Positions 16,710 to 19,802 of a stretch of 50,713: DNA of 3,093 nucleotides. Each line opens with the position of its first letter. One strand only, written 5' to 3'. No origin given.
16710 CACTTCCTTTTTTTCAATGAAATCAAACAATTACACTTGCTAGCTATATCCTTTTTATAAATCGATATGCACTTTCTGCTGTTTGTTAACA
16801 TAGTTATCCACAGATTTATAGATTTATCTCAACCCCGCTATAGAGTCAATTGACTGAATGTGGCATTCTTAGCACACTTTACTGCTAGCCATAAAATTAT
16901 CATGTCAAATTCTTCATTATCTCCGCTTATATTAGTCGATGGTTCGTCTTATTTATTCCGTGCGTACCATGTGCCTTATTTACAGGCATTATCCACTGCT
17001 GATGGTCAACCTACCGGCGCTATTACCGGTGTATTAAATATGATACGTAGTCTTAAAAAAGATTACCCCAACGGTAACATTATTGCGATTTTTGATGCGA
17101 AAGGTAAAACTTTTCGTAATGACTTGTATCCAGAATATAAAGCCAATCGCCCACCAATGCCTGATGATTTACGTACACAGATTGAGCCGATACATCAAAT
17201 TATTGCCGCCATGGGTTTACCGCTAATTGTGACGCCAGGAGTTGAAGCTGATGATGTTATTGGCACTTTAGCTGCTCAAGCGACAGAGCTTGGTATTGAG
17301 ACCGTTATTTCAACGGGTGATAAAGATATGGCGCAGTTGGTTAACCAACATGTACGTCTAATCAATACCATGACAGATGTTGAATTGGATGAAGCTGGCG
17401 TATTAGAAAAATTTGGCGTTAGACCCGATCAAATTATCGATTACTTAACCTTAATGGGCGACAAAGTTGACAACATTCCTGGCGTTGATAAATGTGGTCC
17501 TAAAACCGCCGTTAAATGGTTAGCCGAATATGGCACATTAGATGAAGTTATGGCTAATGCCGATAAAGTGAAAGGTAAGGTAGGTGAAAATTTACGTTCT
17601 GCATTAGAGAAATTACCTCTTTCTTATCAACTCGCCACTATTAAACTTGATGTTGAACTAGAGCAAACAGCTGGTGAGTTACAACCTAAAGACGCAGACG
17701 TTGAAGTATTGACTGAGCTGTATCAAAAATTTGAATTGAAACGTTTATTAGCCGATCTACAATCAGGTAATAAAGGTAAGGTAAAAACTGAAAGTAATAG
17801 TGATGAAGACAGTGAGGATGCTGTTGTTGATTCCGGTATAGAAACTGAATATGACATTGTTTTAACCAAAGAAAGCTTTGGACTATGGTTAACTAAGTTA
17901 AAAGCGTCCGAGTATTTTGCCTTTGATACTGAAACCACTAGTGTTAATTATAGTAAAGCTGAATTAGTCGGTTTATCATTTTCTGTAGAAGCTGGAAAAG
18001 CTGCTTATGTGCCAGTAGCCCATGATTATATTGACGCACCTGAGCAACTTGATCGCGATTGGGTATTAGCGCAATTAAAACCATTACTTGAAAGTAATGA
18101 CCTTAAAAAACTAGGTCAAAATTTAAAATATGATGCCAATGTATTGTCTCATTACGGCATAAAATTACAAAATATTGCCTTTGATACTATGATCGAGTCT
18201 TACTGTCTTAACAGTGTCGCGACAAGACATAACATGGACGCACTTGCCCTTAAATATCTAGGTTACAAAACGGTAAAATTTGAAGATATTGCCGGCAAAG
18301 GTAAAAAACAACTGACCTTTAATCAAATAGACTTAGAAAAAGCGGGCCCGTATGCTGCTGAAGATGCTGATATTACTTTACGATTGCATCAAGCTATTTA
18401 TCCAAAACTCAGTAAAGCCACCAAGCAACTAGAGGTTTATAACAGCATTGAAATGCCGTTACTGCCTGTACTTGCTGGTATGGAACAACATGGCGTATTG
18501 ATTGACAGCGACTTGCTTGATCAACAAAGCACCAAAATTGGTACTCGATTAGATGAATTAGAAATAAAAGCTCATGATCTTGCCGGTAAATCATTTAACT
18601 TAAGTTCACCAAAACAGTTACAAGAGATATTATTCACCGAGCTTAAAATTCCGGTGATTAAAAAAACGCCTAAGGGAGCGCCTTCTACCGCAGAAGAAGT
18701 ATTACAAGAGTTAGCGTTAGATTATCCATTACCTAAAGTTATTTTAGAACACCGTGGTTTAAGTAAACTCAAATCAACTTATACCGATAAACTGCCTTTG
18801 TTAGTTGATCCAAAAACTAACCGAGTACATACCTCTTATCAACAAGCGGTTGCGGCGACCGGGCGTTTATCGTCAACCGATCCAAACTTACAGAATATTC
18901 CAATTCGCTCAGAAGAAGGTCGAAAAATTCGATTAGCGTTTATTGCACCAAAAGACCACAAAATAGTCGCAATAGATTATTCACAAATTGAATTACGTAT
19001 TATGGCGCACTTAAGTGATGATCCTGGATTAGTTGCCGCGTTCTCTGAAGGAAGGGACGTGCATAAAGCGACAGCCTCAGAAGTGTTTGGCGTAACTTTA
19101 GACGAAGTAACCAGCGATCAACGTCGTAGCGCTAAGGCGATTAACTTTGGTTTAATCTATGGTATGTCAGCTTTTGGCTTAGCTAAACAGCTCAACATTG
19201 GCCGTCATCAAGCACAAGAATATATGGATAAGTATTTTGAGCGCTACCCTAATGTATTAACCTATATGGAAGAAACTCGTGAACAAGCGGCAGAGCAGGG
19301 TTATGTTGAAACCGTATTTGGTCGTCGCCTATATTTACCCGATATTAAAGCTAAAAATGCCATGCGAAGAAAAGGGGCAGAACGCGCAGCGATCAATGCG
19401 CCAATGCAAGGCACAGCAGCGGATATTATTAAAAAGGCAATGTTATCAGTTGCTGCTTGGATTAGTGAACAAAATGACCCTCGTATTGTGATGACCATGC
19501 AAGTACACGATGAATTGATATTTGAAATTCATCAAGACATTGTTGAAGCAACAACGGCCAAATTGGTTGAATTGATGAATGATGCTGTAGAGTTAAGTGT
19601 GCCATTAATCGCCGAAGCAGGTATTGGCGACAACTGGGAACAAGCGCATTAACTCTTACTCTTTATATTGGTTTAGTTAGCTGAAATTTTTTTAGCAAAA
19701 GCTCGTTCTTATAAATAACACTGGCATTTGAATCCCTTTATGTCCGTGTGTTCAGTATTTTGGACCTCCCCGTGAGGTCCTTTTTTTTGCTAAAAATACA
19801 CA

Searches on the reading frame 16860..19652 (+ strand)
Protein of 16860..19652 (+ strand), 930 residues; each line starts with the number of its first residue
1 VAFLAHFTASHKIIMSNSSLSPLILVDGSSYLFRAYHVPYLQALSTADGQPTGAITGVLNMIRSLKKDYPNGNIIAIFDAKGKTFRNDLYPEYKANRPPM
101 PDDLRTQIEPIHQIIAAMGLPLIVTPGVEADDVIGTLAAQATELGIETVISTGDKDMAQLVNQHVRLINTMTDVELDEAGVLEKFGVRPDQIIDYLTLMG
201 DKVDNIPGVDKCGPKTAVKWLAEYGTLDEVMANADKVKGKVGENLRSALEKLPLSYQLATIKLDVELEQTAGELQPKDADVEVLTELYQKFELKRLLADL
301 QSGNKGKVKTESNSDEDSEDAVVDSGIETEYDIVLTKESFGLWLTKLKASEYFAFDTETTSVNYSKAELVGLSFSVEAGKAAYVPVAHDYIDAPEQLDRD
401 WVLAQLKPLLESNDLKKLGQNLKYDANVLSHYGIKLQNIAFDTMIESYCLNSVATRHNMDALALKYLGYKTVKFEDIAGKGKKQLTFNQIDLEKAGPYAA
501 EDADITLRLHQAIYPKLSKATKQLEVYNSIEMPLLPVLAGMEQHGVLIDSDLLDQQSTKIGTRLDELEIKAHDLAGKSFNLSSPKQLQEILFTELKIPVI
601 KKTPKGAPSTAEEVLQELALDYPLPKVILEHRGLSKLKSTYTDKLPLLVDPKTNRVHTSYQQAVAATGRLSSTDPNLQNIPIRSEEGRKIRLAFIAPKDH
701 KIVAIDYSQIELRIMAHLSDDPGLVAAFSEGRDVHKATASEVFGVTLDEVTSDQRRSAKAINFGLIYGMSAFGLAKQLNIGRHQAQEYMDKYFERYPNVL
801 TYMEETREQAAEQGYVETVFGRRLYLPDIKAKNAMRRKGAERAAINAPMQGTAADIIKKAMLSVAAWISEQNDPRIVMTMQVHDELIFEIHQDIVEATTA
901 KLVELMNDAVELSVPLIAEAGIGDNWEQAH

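Call 11: search_protein_families(library=pfam, proteins=[window:16860-19652:+])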
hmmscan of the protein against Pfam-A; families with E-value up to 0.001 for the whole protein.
window:16860-19652:+ (930 aa): 5 families
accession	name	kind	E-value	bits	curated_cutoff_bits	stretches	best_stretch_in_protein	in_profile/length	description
PF00476.26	DNA_pol_A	-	2.4e-162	540.7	34.3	1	551-927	2-380/381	DNA polymerase family A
PF02739.22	5_3_exonuc_N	-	1.1e-55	188.2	34.3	1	23-186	2-164/164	5'-3' exonuclease, N-terminal resolvase-like domain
PF01612.26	DNA_pol_A_exo1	-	1e-33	117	23.6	1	332-517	2-172/173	3'-5' exonuclease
PF01367.25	5_3_exonuc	-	2.3e-32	111.8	40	1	187-280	1-95/97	5'-3' exonuclease, C-terminal SAM fold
PF22619.2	DNA_polI_exo1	-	1.9e-11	44.4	27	1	357-485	3-119/140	DNA polymerase I, ribonuclease H-like domain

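Call 14: find_encoding_contigs(protein=window:16860-19652:+, flank=4000, max_places=6)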
Protein window:16860-19652:+ (930 aa): no gene with exactly this product is on record in the collection.

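Call 16: find_encoding_contigs(protein=window:16902-19652:+, flank=4000, max_places=6)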
Protein window:16902-19652:+ (916 aa): no gene with exactly this product is on record in the collection.

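Call 17: find_homologous_proteins(query=window:16902-19652:+, max_evalue=1e-100)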
Query window:16902-19652:+ (916 aa): 8000 proteins with E <= 1e-100 among 8000 candidates; the best 120 are listed.
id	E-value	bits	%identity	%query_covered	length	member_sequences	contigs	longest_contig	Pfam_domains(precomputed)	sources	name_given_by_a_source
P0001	0.0e+0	2029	100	100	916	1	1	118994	PF01612.27,PF01367.26,PF02739.23,PF22619.3,PF00476.27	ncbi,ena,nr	ncbi:MAG: DNA polymerase I [Colwellia sp.]|nr:DNA polymerase I [Colwellia sp.]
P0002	0.0e+0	1897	93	100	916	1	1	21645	PF01612.27,PF01367.26,PF02739.23,PF22619.3,PF00476.27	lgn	-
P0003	0.0e+0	1869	91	100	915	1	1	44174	PF01612.27,PF01367.26,PF02739.23,PF22619.3,PF00476.27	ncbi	-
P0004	0.0e+0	1857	91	100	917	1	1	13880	PF01612.27,PF01367.26,PF02739.23,PF22619.3,PF00476.27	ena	-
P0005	0.0e+0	1851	91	100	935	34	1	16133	PF01612.27,PF01367.26,PF02739.23,PF22619.3,PF00476.27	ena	-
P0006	0.0e+0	1849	90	100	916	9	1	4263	PF01612.27,PF01367.26,PF02739.23,PF22619.3,PF00476.27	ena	-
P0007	0.0e+0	1847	90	100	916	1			PF01612.27,PF01367.26,PF02739.23,PF22619.3,PF00476.27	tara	tara:strand:- start:653 stop:3403 length:2751 start_codon:yes stop_codon:yes gene_type:complete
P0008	0.0e+0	1845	90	100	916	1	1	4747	PF01612.27,PF01367.26,PF02739.23,PF22619.3,PF00476.27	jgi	-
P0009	0.0e+0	1844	90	100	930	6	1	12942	PF01612.27,PF01367.26,PF02739.23,PF22619.3,PF00476.27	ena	-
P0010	0.0e+0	1842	90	100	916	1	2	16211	PF01612.27,PF01367.26,PF02739.23,PF22619.3,PF00476.27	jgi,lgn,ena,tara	jgi:DNA polymerase-1|tara:strand:- start:7331 stop:10081 length:2751 start_codon:yes stop_codon:yes 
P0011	0.0e+0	1839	90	100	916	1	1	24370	PF01612.27,PF01367.26,PF02739.23,PF22619.3,PF00476.27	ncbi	ncbi:MAG: DNA polymerase I [Alteromonadaceae bacterium]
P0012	0.0e+0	1838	90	100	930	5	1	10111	PF01612.27,PF01367.26,PF02739.23,PF22619.3,PF00476.27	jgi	jgi:DNA polymerase-1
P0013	0.0e+0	1803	88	100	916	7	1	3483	PF01612.27,PF01367.26,PF02739.23,PF22619.3,PF00476.27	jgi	-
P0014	0.0e+0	1790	87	100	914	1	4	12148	PF01612.27,PF01367.26,PF02739.23,PF22619.3,PF00476.27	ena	-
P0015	0.0e+0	1720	84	100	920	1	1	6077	PF01612.27,PF01367.26,PF02739.23,PF22619.3,PF00476.27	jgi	jgi:DNA polymerase-1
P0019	0.0e+0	1695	83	100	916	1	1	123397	PF01612.27,PF01367.26,PF02739.23,PF22619.3,PF00476.27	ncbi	ncbi:MAG: DNA polymerase I [Cognaticolwellia sp.]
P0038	0.0e+0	1690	82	100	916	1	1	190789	PF01612.27,PF01367.26,PF02739.23,PF22619.3,PF00476.27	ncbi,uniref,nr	ncbi:DNA polymerase I [Cognaticolwellia mytili]|uniref:DNA polymerase I n=1 Tax=Cognaticolwellia myt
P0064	0.0e+0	1672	82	100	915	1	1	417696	PF01612.27,PF01367.26,PF02739.23,PF22619.3,PF00476.27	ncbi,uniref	ncbi:DNA polymerase I [Thalassotalea sp. SU-HH00458]|uniref:DNA polymerase I n=1 Tax=Thalassotalea s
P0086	0.0e+0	1670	83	99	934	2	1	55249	PF01612.27,PF01367.26,PF02739.23,PF22619.3,PF00476.27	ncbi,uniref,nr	ncbi:DNA polymerase I [Candidatus Colwellia aromaticivorans]|uniref:DNA polymerase I n=1 Tax=Candida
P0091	0.0e+0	1669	82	100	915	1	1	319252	PF01612.27,PF01367.26,PF02739.23,PF22619.3,PF00476.27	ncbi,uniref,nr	ncbi:DNA polymerase I [Thalassotalea castellviae]|uniref:DNA polymerase I n=1 Tax=Thalassotalea cast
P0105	0.0e+0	1667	81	100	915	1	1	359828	PF01612.27,PF01367.26,PF02739.23,PF22619.3,PF00476.27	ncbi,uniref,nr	ncbi:DNA polymerase I [Colwellia sp. 1_MG-2023]|uniref:DNA polymerase I n=1 Tax=Colwellia sp. 1_MG-2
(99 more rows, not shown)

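Call 19: find_encoding_contigs(protein=P0002, flank=5000, max_places=3)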
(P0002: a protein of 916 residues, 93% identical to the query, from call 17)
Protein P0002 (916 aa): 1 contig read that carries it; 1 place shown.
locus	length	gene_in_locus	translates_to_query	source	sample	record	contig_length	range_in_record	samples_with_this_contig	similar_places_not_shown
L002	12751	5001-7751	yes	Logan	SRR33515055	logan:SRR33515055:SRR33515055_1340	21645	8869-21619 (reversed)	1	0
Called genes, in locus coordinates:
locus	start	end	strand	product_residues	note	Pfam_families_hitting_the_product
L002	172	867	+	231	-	-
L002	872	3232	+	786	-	PF14827:dCache_3, PF00672:HAMP, PF00990:GGDEF, PF00563:EAL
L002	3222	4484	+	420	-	-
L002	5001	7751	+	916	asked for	PF02739:5_3_exonuc_N, PF01367:5_3_exonuc, PF01612:DNA_pol_A_exo1, PF22619:DNA_polI_exo1, PF00476:DNA_pol_A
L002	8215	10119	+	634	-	PF12228:DUF3604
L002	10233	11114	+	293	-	PF13145:Rotamase_2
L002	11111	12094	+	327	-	PF13795:HupE_UreJ_2, PF04955:HupE_UreJ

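Call 20: find_encoding_contigs(protein=P0003, flank=5000, max_places=3)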
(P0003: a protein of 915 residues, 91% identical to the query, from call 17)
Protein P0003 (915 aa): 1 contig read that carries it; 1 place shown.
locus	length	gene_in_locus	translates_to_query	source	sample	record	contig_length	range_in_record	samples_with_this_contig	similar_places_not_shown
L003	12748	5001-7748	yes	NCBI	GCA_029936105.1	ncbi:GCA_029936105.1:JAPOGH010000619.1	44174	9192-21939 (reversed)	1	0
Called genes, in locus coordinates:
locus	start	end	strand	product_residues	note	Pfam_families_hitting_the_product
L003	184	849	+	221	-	-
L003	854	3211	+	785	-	PF14827:dCache_3, PF00672:HAMP (weak), PF00990:GGDEF, PF00563:EAL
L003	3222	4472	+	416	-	-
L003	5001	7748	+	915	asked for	PF02739:5_3_exonuc_N, PF01367:5_3_exonuc, PF01612:DNA_pol_A_exo1, PF22619:DNA_polI_exo1, PF00476:DNA_pol_A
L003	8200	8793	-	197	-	PF13521:AAA_28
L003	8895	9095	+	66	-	PF14375:Cys_rich_CWC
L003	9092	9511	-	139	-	-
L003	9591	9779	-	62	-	PF03889:ArfA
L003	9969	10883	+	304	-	PF13682:CZB, PF00990:GGDEF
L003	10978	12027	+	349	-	PF20067:SSL_N, PF01436:NHL (faint), PF08450:SGL, PF03088:Str_synth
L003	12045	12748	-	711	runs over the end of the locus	PF01590:GAF, PF13185:GAF_2, PF00989:PAS, PF13188:PAS_8 (weak), PF13426:PAS_9, PF08447:PAS_3, PF00990:GGDEF, PF00563:EAL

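Call 21: find_encoding_contigs(protein=P0038, flank=5000, max_places=3)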
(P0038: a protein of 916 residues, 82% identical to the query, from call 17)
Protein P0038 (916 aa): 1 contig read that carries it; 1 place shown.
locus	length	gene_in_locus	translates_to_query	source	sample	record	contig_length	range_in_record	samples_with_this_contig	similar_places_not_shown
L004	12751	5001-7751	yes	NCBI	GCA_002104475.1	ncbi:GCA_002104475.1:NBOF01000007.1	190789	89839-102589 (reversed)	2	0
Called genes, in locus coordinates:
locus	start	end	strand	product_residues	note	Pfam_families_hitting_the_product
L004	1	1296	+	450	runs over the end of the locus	PF07992:Pyr_redox_2, PF13738:Pyr_redox_3, PF00070:Pyr_redox, PF02852:Pyr_redox_dim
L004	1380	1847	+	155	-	-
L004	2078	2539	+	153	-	PF03860:Csp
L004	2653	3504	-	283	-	PF13593:SBF_like, PF01758:SBF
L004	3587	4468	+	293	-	PF01040:UbiA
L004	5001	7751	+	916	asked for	PF02739:5_3_exonuc_N, PF01367:5_3_exonuc, PF01612:DNA_pol_A_exo1, PF22619:DNA_polI_exo1, PF00476:DNA_pol_A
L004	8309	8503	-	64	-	-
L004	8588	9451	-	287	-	PF01145:Band_7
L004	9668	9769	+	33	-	-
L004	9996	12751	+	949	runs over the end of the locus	PF00675:Peptidase_M16, PF05193:Peptidase_M16_C, PF00675:Peptidase_M16, PF05193:Peptidase_M16_C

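Call 33: find_encoding_contigs(protein=P0064, flank=5000, max_places=2)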
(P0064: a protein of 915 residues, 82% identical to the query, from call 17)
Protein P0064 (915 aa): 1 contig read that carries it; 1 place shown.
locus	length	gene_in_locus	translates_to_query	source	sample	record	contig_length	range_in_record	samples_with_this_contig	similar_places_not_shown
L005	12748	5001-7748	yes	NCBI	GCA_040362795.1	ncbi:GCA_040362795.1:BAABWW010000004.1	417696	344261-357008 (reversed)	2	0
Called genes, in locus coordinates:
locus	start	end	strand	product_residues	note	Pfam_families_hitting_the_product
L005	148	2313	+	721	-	PF00128:Alpha-amylase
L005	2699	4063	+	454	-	PF00512:HisKA (weak), PF02518:HATPase_c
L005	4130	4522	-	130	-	PF08818:DUF1801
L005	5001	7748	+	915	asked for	PF02739:5_3_exonuc_N, PF01367:5_3_exonuc, PF01612:DNA_pol_A_exo1, PF22619:DNA_polI_exo1, PF00476:DNA_pol_A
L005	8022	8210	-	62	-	-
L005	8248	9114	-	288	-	PF01145:Band_7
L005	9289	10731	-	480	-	PF01235:Na_Ala_symp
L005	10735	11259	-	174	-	PF03929:PepSY_TM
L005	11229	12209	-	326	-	PF24807:WD40_CDC20-Fz, PF25175:Beta-prop_WDR5, PF25173:Beta-prop_WDR3_1st, PF25391:WD40_Gbeta, PF23414:Beta-prop_EML_2, PF24817:WD40_WDHD1_1st, PF25173:Beta-prop_WDR3_1st, PF23381:Beta-prop_IFT122_1st, +11 more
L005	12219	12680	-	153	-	PF06966:DUF1295, PF04191:PEMT, PF04140:ICMT (weak)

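Call 34: find_encoding_contigs(protein=P0086, flank=5000, max_places=2)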
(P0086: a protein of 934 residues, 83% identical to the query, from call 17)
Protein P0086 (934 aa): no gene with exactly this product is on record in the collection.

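Call 35: find_encoding_contigs(protein=P0105, flank=5000, max_places=2)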
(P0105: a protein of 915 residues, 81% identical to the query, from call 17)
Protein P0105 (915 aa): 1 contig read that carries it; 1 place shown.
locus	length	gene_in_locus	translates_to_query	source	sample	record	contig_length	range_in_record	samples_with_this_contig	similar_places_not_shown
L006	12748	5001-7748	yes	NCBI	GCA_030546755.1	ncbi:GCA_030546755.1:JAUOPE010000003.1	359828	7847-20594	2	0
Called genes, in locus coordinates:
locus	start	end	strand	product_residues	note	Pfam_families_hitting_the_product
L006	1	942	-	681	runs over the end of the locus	PF19310:TOP_N, PF01432:Peptidase_M3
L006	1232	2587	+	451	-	PF03486:HI0933_like (faint), PF07992:Pyr_redox_2, PF13738:Pyr_redox_3, PF00070:Pyr_redox, PF02852:Pyr_redox_dim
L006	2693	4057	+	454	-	PF00512:HisKA (weak), PF02518:HATPase_c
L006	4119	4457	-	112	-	PF18899:DUF5655, PF08818:DUF1801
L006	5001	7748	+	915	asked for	PF02739:5_3_exonuc_N, PF01367:5_3_exonuc, PF01612:DNA_pol_A_exo1, PF22619:DNA_polI_exo1, PF00476:DNA_pol_A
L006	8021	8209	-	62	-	-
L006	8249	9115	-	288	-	PF01145:Band_7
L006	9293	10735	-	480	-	PF01235:Na_Ala_symp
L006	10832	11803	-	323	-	PF24796:WDR55, PF24807:WD40_CDC20-Fz, PF24817:WD40_WDHD1_1st, PF23414:Beta-prop_EML_2, PF25173:Beta-prop_WDR3_1st, PF23381:Beta-prop_IFT122_1st, PF24805:EIF3I, PF25174:Beta-prop_THOC3, +10 more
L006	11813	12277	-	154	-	PF04191:PEMT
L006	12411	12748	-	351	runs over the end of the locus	PF20966:MASE6, PF00990:GGDEF, PF22335:Cas10-Cmr2_palm2 (weak)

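Call 66: find_encoding_contigs(protein=P0091, flank=3000, max_places=2)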
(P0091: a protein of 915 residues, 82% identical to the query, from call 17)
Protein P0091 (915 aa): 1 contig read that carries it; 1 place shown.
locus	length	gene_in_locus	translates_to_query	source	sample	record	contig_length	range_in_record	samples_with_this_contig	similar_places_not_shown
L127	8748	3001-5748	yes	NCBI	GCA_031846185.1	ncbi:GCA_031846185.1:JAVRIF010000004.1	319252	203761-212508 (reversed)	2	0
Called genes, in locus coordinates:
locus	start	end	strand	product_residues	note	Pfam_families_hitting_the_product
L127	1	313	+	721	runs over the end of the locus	PF00128:Alpha-amylase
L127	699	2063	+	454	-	PF00512:HisKA (weak), PF02518:HATPase_c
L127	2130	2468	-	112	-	PF08818:DUF1801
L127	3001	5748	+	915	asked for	PF02739:5_3_exonuc_N, PF01367:5_3_exonuc, PF01612:DNA_pol_A_exo1, PF22619:DNA_polI_exo1, PF00476:DNA_pol_A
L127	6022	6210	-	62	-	-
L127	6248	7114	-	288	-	PF01145:Band_7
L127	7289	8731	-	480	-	PF01235:Na_Ala_symp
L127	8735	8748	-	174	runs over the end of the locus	PF03929:PepSY_TM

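Call 67: find_encoding_contigs(protein=P0019, flank=3000, max_places=2)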
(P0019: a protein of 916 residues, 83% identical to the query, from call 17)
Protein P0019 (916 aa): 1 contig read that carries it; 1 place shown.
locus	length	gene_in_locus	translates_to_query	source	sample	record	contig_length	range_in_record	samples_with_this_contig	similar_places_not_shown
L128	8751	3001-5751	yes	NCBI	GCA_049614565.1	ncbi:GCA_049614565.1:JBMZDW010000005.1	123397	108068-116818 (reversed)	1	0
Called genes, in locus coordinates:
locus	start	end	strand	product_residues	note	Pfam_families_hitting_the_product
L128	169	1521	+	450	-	PF07992:Pyr_redox_2, PF13738:Pyr_redox_3, PF00070:Pyr_redox, PF02852:Pyr_redox_dim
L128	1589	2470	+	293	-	PF01040:UbiA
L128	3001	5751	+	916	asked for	PF02739:5_3_exonuc_N, PF01367:5_3_exonuc, PF01612:DNA_pol_A_exo1, PF22619:DNA_polI_exo1, PF00476:DNA_pol_A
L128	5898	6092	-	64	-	-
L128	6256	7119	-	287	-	PF01145:Band_7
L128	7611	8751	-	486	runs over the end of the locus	PF08668:HDOD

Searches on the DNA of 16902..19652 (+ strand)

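Call 91: search_rna_families(source=L005, start=7835, end=7940, threshold=evalue, max_evalue=10)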
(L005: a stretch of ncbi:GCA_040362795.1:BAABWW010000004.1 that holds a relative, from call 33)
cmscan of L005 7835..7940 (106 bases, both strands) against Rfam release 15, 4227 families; matches with E-value up to 10: 14.
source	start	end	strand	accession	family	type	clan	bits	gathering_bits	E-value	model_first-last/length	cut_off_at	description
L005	7836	7940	+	RF00121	MicC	Gene; sRNA;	-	30.5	90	0.0029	1-123/123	no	MicC RNA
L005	7876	7932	+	RF02278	Betaproteobacteria_toxic_sRNA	Gene; sRNA;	-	22.3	50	0.0071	1-64/64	no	Betaproteobacteria toxic small RNA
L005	7852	7928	+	RF01796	frnS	Gene; sRNA;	-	22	60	0.041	1-119/119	no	Fumarate/nitrate reductase regulator sRNA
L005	7895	7940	+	RF02433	SpF36_sRNA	Gene; sRNA;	-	20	48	0.77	1-47/51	3'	Streptococcus sRNA SpF36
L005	7850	7933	+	RF00368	sroB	Gene; sRNA;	-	19.8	44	1.4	1-83/83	no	sroB RNA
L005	7836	7931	+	RF01401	rseX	Gene; sRNA;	-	19.8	50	1.4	1-94/94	no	rseX Hfq binding RNA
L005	7865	7936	+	RF04312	trpB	Cis-reg;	-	18.5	59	1.1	1-107/107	no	trpB ncRNA motif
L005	7891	7940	-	RF02053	STnc430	Gene; sRNA;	-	18.1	47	0.55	116-162/162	5'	Enterobacterial sRNA STnc430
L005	7867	7933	+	RF02676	Esr41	Gene; sRNA;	-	14.5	102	0.86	1-74/74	no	Enterohemorrhagic E. coli sRNA 41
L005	7891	7940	-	RF02059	STnc50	Gene; sRNA;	-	14.2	55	3.9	40-84/84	5'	Salmonella enterica sRNA STnc40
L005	7875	7932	+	RF02891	AgrB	Gene; antisense;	-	14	40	2.9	1-84/84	no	ArsR-gov region gene B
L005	7835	7933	+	RF00378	Qrr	Gene; sRNA;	-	12.3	50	4.8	25-108/108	5'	Qrr RNA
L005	7855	7933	+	RF00513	Trp_leader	Cis-reg; leader;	-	11.6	41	5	1-100/100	no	Tryptophan operon leader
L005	7899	7940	-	RF02986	FuFi-1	Gene; sRNA;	-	8.1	59.6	7.5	119-175/175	5'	FuFi-1 RNA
